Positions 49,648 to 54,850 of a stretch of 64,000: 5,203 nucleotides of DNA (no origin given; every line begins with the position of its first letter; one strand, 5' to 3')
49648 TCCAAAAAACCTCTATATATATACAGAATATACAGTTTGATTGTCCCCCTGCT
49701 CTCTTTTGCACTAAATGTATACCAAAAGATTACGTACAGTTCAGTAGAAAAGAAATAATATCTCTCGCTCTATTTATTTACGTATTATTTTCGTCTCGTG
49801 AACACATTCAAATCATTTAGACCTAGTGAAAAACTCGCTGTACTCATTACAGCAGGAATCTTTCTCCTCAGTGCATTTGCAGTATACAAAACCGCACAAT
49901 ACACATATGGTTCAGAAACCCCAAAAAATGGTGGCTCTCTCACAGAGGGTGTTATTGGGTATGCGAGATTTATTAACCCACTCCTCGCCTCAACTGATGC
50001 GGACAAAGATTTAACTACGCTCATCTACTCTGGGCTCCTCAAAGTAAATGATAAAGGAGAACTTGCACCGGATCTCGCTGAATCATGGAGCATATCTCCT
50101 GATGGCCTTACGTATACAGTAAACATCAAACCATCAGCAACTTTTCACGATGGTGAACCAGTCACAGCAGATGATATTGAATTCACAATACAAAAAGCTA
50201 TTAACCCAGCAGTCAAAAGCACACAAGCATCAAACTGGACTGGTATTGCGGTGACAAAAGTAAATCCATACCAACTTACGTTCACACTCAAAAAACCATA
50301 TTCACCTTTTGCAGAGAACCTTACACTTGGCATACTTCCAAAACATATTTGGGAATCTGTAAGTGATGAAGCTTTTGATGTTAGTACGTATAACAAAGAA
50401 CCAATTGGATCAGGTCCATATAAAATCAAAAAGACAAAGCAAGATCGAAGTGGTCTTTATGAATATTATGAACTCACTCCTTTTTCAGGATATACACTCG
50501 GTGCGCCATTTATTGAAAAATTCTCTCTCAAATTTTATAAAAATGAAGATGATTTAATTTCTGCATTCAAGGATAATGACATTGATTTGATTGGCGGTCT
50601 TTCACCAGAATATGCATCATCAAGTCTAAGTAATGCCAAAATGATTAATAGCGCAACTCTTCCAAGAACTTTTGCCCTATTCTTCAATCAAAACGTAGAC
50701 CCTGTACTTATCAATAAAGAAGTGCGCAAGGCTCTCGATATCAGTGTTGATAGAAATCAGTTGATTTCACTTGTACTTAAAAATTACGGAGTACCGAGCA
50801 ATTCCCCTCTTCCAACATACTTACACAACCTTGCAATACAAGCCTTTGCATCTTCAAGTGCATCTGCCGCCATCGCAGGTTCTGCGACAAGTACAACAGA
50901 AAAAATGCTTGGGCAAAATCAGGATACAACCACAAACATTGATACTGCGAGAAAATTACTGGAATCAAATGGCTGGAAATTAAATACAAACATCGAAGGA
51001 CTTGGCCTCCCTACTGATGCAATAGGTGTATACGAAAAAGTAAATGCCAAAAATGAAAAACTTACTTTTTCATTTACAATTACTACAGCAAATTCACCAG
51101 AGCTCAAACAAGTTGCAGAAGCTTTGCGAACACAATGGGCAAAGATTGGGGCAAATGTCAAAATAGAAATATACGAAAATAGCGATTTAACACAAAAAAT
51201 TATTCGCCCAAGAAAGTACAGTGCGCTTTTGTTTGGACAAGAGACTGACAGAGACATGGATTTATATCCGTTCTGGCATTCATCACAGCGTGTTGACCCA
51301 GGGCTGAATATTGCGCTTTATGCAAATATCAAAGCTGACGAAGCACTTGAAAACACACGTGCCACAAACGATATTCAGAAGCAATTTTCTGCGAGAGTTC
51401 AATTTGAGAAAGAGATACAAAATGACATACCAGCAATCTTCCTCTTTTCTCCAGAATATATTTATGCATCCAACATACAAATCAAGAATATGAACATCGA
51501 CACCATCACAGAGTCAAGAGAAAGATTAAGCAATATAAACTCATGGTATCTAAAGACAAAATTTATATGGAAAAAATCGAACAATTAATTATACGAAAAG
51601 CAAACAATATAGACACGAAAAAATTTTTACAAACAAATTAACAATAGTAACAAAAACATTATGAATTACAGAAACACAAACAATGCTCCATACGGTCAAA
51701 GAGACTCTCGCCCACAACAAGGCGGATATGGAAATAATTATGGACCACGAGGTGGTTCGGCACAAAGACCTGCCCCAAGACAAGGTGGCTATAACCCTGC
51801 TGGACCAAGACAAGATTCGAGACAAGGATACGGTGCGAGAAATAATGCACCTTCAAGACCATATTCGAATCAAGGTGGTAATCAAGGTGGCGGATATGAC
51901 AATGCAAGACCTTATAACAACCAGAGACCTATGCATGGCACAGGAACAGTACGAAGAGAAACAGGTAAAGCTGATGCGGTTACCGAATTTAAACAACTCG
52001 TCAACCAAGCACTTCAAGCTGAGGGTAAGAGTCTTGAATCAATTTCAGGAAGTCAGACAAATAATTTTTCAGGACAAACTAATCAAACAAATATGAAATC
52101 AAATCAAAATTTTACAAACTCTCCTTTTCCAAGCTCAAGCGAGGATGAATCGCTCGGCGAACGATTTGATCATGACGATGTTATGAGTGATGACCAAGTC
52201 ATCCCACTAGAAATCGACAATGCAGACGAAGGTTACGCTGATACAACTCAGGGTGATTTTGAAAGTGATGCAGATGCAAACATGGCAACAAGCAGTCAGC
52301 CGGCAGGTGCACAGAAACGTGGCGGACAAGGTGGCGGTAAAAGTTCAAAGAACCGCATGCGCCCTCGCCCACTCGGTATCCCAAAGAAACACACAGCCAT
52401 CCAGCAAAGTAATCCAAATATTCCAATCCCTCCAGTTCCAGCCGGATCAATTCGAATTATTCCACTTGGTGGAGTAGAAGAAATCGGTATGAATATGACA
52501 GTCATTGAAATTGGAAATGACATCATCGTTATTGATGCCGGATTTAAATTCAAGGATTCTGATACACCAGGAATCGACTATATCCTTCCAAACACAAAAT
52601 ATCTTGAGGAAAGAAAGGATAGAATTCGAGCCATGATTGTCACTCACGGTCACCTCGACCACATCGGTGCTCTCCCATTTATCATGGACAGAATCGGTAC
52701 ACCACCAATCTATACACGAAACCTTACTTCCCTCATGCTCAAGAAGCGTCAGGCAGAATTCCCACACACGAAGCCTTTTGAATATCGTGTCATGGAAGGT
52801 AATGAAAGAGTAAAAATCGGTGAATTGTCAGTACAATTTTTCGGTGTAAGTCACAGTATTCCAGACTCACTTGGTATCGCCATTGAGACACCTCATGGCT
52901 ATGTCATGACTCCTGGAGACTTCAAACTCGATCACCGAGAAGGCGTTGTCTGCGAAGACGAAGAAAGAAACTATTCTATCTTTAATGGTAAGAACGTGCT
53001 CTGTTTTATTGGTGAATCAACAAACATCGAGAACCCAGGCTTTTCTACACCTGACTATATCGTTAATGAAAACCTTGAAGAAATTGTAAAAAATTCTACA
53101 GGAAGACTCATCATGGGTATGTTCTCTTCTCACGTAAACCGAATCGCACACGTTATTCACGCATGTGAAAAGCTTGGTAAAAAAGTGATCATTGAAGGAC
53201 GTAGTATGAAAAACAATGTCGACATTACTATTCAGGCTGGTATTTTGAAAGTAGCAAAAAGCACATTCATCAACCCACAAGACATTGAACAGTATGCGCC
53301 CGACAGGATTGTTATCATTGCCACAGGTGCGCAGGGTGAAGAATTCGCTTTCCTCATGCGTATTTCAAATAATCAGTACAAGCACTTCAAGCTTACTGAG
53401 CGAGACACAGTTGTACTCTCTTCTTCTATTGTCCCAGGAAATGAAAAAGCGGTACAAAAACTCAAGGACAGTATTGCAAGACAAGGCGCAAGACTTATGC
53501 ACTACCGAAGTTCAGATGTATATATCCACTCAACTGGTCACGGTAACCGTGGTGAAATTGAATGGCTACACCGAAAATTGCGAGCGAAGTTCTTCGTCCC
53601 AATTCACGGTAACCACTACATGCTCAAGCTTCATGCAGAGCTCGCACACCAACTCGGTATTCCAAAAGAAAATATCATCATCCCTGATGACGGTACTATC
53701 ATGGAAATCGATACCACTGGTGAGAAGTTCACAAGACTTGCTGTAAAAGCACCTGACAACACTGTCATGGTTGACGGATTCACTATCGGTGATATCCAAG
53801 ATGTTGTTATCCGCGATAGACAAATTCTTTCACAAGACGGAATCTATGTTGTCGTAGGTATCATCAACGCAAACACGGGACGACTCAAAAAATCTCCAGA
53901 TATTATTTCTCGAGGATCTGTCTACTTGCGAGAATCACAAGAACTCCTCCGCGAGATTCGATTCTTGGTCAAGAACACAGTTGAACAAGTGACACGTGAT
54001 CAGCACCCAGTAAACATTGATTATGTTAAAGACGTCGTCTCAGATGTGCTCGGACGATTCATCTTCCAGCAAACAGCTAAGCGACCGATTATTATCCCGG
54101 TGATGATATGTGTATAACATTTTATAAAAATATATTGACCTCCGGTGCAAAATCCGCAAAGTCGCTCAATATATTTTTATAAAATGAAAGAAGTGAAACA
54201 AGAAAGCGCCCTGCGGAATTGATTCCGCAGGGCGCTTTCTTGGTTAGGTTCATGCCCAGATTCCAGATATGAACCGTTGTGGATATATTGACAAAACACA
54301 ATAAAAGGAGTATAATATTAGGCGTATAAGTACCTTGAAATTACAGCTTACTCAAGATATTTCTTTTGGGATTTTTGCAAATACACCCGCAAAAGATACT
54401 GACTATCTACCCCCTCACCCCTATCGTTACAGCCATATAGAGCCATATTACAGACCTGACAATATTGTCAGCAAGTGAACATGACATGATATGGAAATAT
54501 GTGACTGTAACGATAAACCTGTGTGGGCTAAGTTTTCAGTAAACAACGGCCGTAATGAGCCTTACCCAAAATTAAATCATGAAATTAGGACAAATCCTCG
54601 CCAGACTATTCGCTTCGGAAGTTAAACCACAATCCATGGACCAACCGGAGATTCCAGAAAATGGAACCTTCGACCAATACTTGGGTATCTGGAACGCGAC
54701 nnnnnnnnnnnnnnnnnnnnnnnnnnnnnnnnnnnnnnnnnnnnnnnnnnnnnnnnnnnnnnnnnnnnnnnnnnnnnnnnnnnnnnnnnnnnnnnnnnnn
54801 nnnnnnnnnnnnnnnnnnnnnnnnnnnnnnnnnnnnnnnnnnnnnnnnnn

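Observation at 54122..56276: Orphan two-gene operon with perfect consensus promoter, ~260-nt structured leader and 4-nt translational coupling, preceded by paired perfect hairpins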

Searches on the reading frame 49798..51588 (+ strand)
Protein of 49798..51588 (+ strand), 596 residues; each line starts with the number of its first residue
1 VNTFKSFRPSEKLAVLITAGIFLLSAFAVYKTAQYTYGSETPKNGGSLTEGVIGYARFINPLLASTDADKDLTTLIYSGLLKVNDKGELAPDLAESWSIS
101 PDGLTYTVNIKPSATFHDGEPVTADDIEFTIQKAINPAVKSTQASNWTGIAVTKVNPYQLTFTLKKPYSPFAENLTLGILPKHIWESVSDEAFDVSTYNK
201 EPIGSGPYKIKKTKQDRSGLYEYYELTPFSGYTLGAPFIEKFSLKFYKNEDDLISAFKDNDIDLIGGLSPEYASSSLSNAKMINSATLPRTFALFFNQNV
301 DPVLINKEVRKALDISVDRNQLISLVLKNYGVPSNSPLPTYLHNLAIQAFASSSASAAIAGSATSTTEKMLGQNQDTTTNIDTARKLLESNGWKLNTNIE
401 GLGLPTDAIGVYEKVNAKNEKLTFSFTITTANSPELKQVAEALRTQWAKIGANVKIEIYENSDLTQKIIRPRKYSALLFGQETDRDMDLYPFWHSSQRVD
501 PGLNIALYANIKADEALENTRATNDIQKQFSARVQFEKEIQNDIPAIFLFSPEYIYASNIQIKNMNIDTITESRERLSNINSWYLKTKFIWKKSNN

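Call 4: search_protein_families(library=pfam, proteins=[window:49798-51588:+], max_evalue=0.1)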
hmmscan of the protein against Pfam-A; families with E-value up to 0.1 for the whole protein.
window:49798-51588:+ (596 aa): 2 families
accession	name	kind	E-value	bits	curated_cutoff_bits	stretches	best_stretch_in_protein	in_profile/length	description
PF00496.27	SBP_bac_5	-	6.1e-69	233.3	32.4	1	88-495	1-363/368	Bacterial extracellular solute-binding proteins, family 5 Middle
PF14555.12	UBA_4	-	0.024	14.9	21.8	1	379-397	13-31/43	UBA-like domain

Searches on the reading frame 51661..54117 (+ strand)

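Call 4: search_protein_families(library=pfam, proteins=[window:51661-54117:+], max_evalue=0.1)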
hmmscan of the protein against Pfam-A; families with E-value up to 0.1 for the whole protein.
window:51661-54117:+ (818 aa): 6 families
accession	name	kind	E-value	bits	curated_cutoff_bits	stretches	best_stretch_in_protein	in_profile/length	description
PF22505.1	RNase_J_b_CASP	-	2e-38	131.4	27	1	481-603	2-124/126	Ribonuclease J, beta-CASP domain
PF17770.6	RNase_J_C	-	1.9e-22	80.6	23.8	1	716-816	1-100/102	Ribonuclease J C-terminal domain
PF00753.33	Lactamase_B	-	6.3e-11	43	22.7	1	278-383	7-97/196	Metallo-beta-lactamase superfamily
PF12706.13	Lactamase_B_2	-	1.2e-08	35.2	27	1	289-421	3-143/200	Beta-lactamase superfamily domain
PF07521.17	RMMBL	-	0.00087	19.7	21.6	1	623-670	12-58/63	Zn-dependent metallo-hydrolase RNA specificity domain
PF13483.12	Lactamase_B_3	-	0.073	13.5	24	0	305-443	21-125/160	Beta-lactamase superfamily domain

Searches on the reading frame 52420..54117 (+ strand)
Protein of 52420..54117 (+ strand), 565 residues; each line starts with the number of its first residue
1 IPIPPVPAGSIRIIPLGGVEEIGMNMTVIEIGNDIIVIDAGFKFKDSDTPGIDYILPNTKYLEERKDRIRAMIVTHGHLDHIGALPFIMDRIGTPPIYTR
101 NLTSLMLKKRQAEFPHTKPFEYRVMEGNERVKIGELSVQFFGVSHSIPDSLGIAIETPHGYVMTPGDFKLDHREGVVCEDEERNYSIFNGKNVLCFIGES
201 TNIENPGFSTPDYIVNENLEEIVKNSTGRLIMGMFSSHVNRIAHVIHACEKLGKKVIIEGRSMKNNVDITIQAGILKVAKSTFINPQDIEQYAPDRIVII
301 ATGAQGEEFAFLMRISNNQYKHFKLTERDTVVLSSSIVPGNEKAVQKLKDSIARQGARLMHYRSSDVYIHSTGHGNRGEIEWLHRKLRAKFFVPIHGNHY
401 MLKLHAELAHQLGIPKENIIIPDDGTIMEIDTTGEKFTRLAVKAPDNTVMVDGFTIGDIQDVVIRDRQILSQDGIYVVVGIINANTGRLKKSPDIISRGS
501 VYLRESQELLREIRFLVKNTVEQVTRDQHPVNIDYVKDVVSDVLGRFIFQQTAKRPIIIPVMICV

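Call 24: find_related_loci(query=window:52420-54117:+, collection=genome_contigs, flank=10000)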
Query window:52420-54117:+ (565 aa) in genome_contigs; peptide patterns used: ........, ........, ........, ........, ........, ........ (x = any residue, [..] = any of these).
171 stretches matched a pattern; 145 encode a relative of the query (tblastn E <= 1e-3); the best 80 are kept; 80 distinct loci.
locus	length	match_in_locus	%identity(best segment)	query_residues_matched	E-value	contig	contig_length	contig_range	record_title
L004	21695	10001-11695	88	1-565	0e+0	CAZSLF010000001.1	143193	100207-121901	MAG TPA_asm: uncultured Candidatus Saccharibacteria bacterium isolate SRP286056_co1_598 genome assembly, contig: NODE_74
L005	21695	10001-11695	85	1-565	0e+0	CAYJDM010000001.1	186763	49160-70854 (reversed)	MAG TPA_asm: uncultured Candidatus Saccharibacteria bacterium isolate ERP123247_co1_51 genome assembly, contig: NODE_30_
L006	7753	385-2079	85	1-565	0e+0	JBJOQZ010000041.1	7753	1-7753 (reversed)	MAG: Candidatus Parcubacteria bacterium isolate yakimariver_2019_sw_WHONDRS-S19S_0060_B_bin.61 scaffold_1776919, whole g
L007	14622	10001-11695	86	1-565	0e+0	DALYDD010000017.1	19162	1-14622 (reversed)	MAG TPA_asm: Candidatus Paceibacterota bacterium isolate CTOTU14218 NODE_627_length_19162_cov_4.244047, whole genome sho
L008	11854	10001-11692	76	1-565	0e+0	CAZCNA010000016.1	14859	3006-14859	MAG TPA_asm: uncultured Candidatus Saccharibacteria bacterium isolate SRP220891_co5_247 genome assembly, contig: NODE_27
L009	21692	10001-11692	76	1-565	0e+0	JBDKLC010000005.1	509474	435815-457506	MAG: Candidatus Parcubacteria bacterium isolate hopbrook_2019_sw_WHONDRS-S19S_0012_B_bin.20 scaffold_424427, whole genom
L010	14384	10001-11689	76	3-565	0e+0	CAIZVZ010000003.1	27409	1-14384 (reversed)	uncultured bacterium isolate Loc080925-6m_bin-1435 genome assembly, contig: bin-1435:03/21, whole genome shotgun sequenc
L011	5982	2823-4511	76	3-565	0e+0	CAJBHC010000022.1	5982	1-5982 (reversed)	uncultured bacterium isolate Loc090907-5m_bin-188 genome assembly, contig: bin-188:22/99, whole genome shotgun sequence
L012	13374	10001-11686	75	5-565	0e+0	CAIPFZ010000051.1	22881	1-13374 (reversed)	uncultured bacterium isolate Loclat_bin-19408 genome assembly, contig: bin-19408:51/77, whole genome shotgun sequence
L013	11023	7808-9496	76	3-565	0e+0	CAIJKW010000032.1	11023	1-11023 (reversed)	uncultured bacterium isolate MJ-time_bin-4611 genome assembly, contig: bin-4611:32/57, whole genome shotgun sequence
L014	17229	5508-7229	70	1-565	0e+0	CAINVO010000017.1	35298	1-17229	uncultured bacterium isolate C24_bin-2235 genome assembly, contig: bin-2235:17/45, whole genome shotgun sequence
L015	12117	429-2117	71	3-565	0e+0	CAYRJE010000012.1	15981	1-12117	MAG TPA_asm: uncultured Candidatus Saccharibacteria bacterium isolate SRP285395_co2_367 genome assembly, contig: NODE_57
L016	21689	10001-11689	70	3-565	0e+0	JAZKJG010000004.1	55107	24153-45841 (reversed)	MAG: Patescibacteria group bacterium isolate ADI_DC_SW_02_SPN_11032020-bin093_1 DCSW02SPN_B093_1_000000000004, whole gen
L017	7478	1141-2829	68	3-565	0e+0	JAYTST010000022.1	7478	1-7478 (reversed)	MAG: bacterium isolate GFS_5272 GFS_5272_21, whole genome shotgun sequence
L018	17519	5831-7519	70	3-565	0e+0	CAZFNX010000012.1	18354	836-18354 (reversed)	MAG TPA_asm: uncultured Candidatus Saccharibacteria bacterium isolate SRP135725_co1_644 genome assembly, contig: NODE_39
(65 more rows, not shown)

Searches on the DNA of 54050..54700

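Call 20: search_rna_families(source=window, start=54050, end=54700, threshold=evalue, max_evalue=10)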
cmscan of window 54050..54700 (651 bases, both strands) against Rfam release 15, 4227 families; matches with E-value up to 10: 23.
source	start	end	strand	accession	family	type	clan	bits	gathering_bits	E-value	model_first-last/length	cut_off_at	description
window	54191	54260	-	RF00236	ctRNA_pGA1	Gene; antisense;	-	31.4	45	0.00027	1-79/79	no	ctRNA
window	54170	54246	+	RF02371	PyrG_leader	Cis-reg; leader;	-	31.3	65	0.034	1-78/78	no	PyrG leader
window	54119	54249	+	RF01606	plasmodium_snoR31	Gene; snRNA; snoRNA; HACA-box;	-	29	60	0.078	1-145/145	no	small nucleolar RNA snoR31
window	54196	54235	-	RF02371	PyrG_leader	Cis-reg; leader;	-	27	65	0.22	40-77/78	no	PyrG leader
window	54200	54352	-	RF01743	leu-phe_leader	Cis-reg; leader;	-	25.8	70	0.063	1-162/162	no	leu/phe leader RNA from Lactococcus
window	54050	54238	+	RF02376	antisense_SR1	Gene; sRNA;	-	23.7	45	0.019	52-210/210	5'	SR1 sRNA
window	54135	54242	+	RF01769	greA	Cis-reg; leader;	-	22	60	0.14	1-124/124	no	Enterobacteria greA leader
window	54164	54246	+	RF02414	rli60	Gene; sRNA;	-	21.6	60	2.5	1-191/191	no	Listeria sRNA rli60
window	54117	54253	-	RF01448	S_pombe_snR93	Gene; snRNA; snoRNA; HACA-box;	-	21.2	45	0.67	1-143/143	no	small nucleolar RNA snR93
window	54174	54246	+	RF02425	SpF01_sRNA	Gene; sRNA;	-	20.8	55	3.3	1-80/80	no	Streptococcus sRNA SpF01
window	54196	54245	+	RF04053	mir-95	Gene; miRNA;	-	19.2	67.5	0.66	1-79/79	no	mir-95 microRNA precursor family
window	54118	54241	+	RF02607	AbsR25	Gene; sRNA;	-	18.6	47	1.1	1-164/164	no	Acinetobacter sRNA 25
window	54117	54187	-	RF04205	MIR2606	Gene; miRNA;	-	17.8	139.7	8.5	1-165/165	no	MIR2606 microRNA precursor family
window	54190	54241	-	RF04343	Plastid-psbA-2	Cis-reg;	CL00153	17.5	55.8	2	1-60/60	no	Plastid-psbA-2 3UTR RNA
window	54098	54251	-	RF02365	Yfr17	Gene; sRNA;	-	16.9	50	1.5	1-264/264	no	Cyanobacterial functional RNA 17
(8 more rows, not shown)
